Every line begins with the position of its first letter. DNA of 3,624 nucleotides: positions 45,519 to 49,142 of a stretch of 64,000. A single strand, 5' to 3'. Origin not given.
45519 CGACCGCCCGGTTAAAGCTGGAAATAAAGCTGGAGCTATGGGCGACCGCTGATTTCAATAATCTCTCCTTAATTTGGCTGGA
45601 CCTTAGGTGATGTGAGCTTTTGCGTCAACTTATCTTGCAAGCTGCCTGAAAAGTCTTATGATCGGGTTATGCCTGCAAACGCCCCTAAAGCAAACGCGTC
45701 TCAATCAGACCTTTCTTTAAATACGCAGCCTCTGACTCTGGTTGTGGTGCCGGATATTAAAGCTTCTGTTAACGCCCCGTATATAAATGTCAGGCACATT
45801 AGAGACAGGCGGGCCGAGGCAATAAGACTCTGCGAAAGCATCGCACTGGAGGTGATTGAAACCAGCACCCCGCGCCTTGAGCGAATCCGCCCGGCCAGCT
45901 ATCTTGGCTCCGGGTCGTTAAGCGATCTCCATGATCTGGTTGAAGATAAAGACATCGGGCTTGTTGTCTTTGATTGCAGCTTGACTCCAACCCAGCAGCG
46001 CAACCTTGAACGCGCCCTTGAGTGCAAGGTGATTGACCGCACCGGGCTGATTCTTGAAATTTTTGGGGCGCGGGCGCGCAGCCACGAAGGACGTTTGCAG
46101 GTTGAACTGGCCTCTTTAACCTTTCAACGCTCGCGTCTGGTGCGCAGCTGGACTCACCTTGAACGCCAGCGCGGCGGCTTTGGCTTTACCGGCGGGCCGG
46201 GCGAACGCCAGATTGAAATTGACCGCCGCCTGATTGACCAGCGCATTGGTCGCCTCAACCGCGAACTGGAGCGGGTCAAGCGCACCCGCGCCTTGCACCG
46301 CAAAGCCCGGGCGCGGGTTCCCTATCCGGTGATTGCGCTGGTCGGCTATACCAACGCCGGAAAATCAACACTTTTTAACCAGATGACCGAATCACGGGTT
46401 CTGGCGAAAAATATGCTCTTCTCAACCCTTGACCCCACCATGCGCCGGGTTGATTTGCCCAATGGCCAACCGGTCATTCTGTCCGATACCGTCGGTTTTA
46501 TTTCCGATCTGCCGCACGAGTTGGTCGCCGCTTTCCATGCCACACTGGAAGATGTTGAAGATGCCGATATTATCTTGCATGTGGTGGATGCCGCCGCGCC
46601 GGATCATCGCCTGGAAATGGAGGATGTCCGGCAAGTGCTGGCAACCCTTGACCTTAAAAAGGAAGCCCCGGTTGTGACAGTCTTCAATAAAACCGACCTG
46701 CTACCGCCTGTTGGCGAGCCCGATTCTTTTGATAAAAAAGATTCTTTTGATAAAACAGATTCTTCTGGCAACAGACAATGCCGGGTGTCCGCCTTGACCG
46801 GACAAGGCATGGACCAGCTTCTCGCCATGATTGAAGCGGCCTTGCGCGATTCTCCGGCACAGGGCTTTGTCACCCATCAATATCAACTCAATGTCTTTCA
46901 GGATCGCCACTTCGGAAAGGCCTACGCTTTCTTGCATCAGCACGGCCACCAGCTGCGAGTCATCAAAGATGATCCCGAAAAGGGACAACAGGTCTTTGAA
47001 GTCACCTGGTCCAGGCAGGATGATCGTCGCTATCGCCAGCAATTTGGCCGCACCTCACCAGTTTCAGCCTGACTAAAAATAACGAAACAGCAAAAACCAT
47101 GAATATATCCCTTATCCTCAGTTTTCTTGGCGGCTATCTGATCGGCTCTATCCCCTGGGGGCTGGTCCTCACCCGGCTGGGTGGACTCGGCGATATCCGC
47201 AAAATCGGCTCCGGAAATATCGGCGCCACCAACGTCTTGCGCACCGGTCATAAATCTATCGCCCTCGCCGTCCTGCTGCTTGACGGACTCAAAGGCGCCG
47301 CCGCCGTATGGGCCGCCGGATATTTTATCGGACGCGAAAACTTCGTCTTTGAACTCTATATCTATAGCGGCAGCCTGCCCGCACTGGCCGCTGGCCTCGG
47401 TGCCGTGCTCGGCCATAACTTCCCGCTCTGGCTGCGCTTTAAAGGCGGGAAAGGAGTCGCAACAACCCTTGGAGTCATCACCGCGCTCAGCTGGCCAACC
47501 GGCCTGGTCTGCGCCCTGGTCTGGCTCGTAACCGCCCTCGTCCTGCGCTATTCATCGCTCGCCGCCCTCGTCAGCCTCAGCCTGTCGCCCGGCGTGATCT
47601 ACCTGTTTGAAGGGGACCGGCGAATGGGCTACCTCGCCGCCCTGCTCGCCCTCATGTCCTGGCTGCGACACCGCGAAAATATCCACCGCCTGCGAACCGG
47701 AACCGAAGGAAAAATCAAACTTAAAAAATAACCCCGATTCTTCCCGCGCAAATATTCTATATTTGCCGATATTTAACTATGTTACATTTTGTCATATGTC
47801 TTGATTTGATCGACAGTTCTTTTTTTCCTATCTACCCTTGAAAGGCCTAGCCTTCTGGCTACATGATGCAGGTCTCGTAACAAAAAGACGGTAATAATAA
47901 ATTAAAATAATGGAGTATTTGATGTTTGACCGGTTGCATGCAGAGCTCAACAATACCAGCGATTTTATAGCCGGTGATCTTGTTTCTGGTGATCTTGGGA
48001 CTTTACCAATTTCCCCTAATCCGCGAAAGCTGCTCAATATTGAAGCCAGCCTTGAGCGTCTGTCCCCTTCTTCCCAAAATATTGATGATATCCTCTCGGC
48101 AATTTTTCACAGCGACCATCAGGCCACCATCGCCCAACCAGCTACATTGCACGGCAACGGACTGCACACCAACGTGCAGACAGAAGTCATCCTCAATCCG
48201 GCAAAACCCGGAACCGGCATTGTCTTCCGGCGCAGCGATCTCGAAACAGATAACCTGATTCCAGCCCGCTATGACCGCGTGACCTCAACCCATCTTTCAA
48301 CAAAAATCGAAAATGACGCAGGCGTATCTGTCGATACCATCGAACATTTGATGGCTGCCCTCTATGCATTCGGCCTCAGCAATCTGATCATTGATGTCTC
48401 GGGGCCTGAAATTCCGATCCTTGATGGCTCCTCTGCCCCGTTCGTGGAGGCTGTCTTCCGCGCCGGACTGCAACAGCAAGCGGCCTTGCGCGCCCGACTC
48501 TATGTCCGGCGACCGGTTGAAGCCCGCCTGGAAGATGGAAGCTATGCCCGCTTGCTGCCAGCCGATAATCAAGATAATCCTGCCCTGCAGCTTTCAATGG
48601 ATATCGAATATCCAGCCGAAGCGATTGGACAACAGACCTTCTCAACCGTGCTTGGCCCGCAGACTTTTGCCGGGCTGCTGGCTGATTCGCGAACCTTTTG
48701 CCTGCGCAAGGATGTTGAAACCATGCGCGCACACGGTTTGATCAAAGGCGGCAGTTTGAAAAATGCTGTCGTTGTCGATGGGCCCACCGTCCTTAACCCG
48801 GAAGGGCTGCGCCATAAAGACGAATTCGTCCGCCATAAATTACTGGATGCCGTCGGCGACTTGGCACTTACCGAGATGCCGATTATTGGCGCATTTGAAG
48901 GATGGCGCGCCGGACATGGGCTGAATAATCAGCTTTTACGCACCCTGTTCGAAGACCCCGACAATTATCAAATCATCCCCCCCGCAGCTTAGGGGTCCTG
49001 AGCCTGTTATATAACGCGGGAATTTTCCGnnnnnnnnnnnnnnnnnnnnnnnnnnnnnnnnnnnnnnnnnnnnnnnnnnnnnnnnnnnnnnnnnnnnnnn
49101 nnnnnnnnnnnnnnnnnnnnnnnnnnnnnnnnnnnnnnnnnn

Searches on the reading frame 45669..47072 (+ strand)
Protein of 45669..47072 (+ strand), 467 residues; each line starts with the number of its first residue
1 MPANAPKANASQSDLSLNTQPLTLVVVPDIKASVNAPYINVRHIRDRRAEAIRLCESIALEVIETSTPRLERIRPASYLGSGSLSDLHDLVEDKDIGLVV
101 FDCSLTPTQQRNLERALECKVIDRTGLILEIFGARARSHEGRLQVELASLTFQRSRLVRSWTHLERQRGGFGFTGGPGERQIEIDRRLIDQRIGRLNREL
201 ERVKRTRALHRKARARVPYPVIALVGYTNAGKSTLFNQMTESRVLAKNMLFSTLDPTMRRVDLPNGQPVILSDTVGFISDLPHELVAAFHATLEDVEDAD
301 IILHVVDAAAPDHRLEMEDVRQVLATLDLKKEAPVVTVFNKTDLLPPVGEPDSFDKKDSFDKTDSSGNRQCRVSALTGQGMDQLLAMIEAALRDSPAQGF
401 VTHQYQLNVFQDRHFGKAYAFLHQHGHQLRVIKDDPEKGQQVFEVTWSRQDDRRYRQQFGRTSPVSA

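Call 57: search_protein_families(library=pfam, proteins=[window:45669-47072:+], max_evalue=0.00001)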
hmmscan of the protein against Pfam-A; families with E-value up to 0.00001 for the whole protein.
window:45669-47072:+ (467 aa): 4 families
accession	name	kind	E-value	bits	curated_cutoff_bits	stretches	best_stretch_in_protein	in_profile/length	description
PF16360.10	GTP-bdg_M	-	1.7e-28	99.4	29.5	1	135-214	1-79/79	GTP-binding GTPase Middle Region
PF13167.11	GTP-bdg_N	-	2.6e-26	92.4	25.4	1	49-132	5-88/89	GTP-binding GTPase N-terminal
PF01926.29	MMR_HSR1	-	6.5e-23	81.4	21.9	1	222-341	2-113/113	50S ribosome-binding GTPase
PF02421.24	FeoB_N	-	1.9e-07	31.2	27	1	222-345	3-118/156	Ferrous iron transport protein B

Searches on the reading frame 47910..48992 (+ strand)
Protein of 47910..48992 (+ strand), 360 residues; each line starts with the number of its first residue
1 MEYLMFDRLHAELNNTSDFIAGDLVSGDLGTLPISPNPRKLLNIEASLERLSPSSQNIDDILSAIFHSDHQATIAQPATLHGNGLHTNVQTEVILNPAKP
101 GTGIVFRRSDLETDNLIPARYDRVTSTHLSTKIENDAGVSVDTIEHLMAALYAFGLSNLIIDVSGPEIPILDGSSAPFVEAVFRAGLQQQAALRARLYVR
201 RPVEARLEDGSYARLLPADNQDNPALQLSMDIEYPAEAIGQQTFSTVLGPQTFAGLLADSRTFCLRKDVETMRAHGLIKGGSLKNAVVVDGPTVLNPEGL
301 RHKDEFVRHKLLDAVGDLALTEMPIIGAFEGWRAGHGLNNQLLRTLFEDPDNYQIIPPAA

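Call 57: search_protein_families(library=pfam, proteins=[window:47910-48992:+], max_evalue=0.00001)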
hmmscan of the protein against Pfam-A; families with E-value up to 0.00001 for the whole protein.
window:47910-48992:+ (360 aa): 1 family
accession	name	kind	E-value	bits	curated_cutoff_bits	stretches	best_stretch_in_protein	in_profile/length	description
PF03331.19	LpxC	-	1.5e-93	313.6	27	1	71-347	1-267/268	UDP-3-O-acyl N-acetylglycosamine deacetylase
